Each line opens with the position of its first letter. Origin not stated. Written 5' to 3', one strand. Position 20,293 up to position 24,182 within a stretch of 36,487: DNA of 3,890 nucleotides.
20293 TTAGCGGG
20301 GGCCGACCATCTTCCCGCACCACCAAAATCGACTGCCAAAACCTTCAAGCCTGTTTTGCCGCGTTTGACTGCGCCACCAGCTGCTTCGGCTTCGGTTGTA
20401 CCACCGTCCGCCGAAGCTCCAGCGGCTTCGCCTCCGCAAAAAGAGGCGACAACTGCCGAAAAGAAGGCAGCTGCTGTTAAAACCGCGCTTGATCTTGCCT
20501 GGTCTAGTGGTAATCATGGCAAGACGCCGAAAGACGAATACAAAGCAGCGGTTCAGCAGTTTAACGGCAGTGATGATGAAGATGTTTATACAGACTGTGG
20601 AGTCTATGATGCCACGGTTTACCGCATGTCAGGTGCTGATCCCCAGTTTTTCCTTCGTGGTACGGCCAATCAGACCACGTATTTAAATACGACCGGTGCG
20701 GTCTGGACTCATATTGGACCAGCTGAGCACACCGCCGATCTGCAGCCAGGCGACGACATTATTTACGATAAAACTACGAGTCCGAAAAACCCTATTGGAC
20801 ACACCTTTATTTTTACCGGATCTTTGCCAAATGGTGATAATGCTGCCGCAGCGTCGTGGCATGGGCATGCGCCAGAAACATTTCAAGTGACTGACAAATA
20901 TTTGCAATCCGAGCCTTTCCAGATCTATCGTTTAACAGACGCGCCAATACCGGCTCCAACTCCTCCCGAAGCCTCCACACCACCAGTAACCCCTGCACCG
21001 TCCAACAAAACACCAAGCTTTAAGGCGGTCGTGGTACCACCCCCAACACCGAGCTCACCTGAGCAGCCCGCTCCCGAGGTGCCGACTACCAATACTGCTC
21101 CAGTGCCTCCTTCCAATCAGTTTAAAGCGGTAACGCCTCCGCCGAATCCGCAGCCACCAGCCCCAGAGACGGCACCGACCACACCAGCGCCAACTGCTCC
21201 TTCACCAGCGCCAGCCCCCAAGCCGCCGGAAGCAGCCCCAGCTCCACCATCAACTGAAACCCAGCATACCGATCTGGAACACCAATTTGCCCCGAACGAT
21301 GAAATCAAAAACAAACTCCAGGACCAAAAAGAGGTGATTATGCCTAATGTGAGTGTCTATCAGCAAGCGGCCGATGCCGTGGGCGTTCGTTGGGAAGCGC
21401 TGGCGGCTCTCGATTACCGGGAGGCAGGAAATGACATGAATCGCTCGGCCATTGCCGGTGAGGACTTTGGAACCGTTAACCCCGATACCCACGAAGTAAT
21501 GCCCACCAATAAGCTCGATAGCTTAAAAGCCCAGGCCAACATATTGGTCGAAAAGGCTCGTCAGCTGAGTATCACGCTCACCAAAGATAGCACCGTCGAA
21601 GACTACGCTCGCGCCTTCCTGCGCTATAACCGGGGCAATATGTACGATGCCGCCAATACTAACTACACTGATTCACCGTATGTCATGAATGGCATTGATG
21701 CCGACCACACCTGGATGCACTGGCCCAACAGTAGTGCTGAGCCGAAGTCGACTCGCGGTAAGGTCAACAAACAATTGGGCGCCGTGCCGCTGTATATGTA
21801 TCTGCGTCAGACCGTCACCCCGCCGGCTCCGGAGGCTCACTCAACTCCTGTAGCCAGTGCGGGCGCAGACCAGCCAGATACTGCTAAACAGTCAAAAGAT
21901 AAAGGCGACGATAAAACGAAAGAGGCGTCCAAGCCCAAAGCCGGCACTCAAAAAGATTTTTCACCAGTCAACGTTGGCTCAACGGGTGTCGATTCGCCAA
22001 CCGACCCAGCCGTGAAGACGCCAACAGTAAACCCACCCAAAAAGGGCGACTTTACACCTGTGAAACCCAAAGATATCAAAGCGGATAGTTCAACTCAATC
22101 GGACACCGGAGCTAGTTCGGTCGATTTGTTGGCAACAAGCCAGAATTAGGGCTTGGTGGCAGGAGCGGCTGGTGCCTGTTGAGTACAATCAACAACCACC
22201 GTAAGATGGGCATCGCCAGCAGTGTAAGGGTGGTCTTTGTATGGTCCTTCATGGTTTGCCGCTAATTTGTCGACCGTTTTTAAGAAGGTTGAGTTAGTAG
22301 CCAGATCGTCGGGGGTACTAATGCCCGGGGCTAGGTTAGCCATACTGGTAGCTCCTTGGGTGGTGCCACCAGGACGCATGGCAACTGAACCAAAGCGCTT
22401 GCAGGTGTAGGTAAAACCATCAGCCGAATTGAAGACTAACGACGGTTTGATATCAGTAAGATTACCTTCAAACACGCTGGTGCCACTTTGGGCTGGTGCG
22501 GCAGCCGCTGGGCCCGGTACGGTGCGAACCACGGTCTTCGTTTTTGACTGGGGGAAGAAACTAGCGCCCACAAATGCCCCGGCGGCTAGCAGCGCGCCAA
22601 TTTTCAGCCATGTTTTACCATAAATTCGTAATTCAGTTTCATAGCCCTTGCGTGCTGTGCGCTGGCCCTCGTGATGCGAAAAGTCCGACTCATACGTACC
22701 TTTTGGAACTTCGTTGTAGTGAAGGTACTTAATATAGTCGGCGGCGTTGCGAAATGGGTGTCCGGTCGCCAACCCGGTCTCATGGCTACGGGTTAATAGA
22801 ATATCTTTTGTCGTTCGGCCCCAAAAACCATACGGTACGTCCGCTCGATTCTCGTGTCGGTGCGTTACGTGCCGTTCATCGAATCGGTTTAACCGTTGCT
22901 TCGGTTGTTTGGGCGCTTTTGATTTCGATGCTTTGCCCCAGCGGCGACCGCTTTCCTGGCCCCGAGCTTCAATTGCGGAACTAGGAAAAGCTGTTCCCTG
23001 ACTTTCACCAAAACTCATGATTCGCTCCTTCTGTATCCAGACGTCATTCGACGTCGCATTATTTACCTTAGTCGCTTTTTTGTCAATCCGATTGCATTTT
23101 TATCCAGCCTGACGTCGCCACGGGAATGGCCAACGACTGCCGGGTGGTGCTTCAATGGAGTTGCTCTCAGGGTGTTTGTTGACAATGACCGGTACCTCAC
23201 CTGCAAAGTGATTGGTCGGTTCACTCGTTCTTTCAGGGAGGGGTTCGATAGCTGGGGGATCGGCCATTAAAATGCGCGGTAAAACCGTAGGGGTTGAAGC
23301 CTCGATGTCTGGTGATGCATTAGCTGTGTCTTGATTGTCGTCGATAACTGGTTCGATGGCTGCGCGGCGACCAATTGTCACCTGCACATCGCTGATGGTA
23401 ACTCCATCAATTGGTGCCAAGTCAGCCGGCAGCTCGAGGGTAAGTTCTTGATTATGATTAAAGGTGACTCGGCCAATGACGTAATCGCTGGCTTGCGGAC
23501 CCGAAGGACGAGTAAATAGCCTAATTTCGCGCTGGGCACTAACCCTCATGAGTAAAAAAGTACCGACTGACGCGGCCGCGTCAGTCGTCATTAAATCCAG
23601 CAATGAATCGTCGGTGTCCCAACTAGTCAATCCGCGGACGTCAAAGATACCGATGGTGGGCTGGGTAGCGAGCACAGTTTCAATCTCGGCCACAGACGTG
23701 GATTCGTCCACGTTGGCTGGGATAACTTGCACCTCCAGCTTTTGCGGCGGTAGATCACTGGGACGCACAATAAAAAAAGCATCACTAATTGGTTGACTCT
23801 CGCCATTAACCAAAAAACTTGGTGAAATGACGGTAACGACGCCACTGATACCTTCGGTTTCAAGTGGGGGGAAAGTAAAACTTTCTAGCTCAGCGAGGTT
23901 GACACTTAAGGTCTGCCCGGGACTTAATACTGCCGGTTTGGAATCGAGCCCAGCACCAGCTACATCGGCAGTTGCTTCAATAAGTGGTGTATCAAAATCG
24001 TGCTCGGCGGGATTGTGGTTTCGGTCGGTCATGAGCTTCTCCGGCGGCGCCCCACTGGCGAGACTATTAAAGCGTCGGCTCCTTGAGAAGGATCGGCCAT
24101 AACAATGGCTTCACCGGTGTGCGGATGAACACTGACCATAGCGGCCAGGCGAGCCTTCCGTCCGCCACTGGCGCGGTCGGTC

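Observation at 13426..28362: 15-kb block of 11 lineage-specific ORFs between trhO and uvrC: candidate uncharacterised cell-envelope or cell-contact module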

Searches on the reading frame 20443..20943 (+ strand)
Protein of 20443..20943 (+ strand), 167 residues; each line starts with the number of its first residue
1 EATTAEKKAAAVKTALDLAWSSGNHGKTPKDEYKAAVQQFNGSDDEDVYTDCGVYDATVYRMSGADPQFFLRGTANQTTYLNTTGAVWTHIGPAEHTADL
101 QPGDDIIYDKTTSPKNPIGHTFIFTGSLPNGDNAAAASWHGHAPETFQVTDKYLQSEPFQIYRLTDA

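Call 25: search_protein_families(library=pfam, max_evalue=10, proteins=[window:20443-20943:+])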
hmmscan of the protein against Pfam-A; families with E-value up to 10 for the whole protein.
seq(167 aa): 0 families

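Call 29: search_dna_similar(query=window:20443-20943:+, collection=phages, mode=protein, max_evalue=0.1, max_rows=12)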
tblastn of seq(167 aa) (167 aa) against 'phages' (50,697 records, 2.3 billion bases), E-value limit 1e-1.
No match.

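Call 94: search_solved_structures(query=A2, max_evalue=10, show_alignments=3)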
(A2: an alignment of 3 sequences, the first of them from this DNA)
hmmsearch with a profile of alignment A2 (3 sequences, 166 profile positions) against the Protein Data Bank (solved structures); distinct sequences matched with E-value up to 10: 6.
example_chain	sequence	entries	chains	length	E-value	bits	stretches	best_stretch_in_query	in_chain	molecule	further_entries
8er5_A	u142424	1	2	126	0.15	15.9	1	91-122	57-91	NlpC/P60 domain-containing protein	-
5gj6_A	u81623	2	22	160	0.75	13.6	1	73-135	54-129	Outer capsid protein VP4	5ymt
5yms_A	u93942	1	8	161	0.76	13.6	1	73-135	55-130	Outer capsid protein VP4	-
5vki_A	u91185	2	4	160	0.8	13.5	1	73-135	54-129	Outer capsid protein VP4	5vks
1wgy_A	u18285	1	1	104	0.83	13.5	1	61-132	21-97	Rap guanine nucleotide exchange factor 5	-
1wif_A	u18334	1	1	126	1.1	13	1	85-118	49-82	RIKEN cDNA 4930408O21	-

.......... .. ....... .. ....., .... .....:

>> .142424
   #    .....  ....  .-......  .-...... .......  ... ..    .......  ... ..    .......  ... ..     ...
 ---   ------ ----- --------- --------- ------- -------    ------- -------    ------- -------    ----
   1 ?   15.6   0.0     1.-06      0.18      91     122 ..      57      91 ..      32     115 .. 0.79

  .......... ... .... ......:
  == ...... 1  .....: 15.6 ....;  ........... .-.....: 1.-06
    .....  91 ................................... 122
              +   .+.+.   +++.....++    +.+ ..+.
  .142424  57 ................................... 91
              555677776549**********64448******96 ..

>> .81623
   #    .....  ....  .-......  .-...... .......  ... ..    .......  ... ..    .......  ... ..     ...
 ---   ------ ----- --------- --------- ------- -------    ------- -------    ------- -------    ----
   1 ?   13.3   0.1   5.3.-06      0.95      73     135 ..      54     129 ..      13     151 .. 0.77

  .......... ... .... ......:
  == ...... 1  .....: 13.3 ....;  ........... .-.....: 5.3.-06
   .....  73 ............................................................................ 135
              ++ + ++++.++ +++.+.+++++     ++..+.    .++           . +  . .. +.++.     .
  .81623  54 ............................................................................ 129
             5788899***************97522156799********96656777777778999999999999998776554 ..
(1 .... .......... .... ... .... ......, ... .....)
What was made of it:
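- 19495..22149 (+): B06, 884 aa: TM anchor (about 42-64), a roughly 270-aa P-rich stalk, a Cys-His peptidase domain (about 328-480; Cys368, His436), a 100-aa P-rich linker, a lysozyme-like domain (about 605-775) and a K/T/P-rich tail. The top PDB profile hit is NlpC/P60 at E=0.15 (call 94).
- On NlpC/P60 or CHAP papain-like peptidase (B06 aa 328-480): A three-sequence profile against PDB gives NlpC/P60 8er5 as the top hit, but at E=0.15 (call 94).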

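Call 101: find_related_loci(query=A2, collection=viral_contigs, flank=6000)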
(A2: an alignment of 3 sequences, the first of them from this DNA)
Query A2 (163 aa) in viral_contigs; peptide patterns used: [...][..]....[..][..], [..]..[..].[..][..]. (x = any residue, [..] = any of these).
36 stretches matched a pattern, but none encodes a relative of the query by tblastn (E <= 1e-3).

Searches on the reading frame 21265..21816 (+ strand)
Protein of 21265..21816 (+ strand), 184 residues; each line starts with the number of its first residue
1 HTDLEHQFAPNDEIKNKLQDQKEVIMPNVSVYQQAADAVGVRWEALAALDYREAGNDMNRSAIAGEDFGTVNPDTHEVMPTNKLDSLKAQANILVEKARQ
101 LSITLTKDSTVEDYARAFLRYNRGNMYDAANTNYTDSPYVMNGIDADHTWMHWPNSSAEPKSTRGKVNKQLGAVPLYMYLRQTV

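Call 25: search_protein_families(library=pfam, max_evalue=10, proteins=[window:21265-21816:+])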
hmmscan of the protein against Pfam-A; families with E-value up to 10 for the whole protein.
seq(184 aa): 1 family
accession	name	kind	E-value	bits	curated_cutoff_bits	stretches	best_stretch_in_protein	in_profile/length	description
PF19925.4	DUF6388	-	0.17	12.9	25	1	21-46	75-101/107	Family of unknown function (DUF6388)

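Call 28: search_dna_similar(query=window:21265-21816:+, collection=phages, mode=protein, max_evalue=0.1, max_rows=12)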
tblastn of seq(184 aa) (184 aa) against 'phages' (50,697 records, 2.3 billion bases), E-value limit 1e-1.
No match.

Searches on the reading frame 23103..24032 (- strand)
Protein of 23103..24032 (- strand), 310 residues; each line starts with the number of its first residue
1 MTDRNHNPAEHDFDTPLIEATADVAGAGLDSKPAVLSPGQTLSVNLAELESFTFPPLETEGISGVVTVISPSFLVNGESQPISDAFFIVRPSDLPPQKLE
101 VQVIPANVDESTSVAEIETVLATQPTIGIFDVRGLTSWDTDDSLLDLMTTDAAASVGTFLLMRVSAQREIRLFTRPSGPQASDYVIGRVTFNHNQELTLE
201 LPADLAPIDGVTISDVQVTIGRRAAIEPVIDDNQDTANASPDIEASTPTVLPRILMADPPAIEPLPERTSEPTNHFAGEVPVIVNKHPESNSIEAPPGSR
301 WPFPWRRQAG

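Call 5: search_protein_families(library=pfam, max_evalue=0.1, proteins=[window:23103-24032:-])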
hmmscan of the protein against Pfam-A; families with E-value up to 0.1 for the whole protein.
window:23103-24032:- (310 aa): 0 families

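Call 7: search_protein_families(library=ncbifam, max_evalue=0.1, proteins=[window:23103-24032:-])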
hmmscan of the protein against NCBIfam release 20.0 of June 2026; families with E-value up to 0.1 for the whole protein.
window:23103-24032:- (310 aa): 0 families

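Call 8: search_protein_families(library=phrogs, max_evalue=0.1, proteins=[window:23103-24032:-])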
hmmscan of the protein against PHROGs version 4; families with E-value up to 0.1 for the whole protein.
window:23103-24032:- (310 aa): 0 families

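Call 45: search_protein_families(library=padloc, max_evalue=0.1, proteins=[window:23103-24032:-])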
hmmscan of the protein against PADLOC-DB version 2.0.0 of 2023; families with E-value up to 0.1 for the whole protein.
window:23103-24032:- (310 aa): 0 families

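Call 92: search_dna_similar(query=window:23103-24032:-, collection=plasmids, mode=protein, max_evalue=0.1, max_rows=8)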
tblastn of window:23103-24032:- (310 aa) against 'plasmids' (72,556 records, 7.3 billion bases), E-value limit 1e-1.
No match.

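Call 98: search_protein_families(library=pfam, max_evalue=10, proteins=[window:23103-24032:-])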
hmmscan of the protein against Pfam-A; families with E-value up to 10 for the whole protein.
window:23103-24032:- (310 aa): 0 families
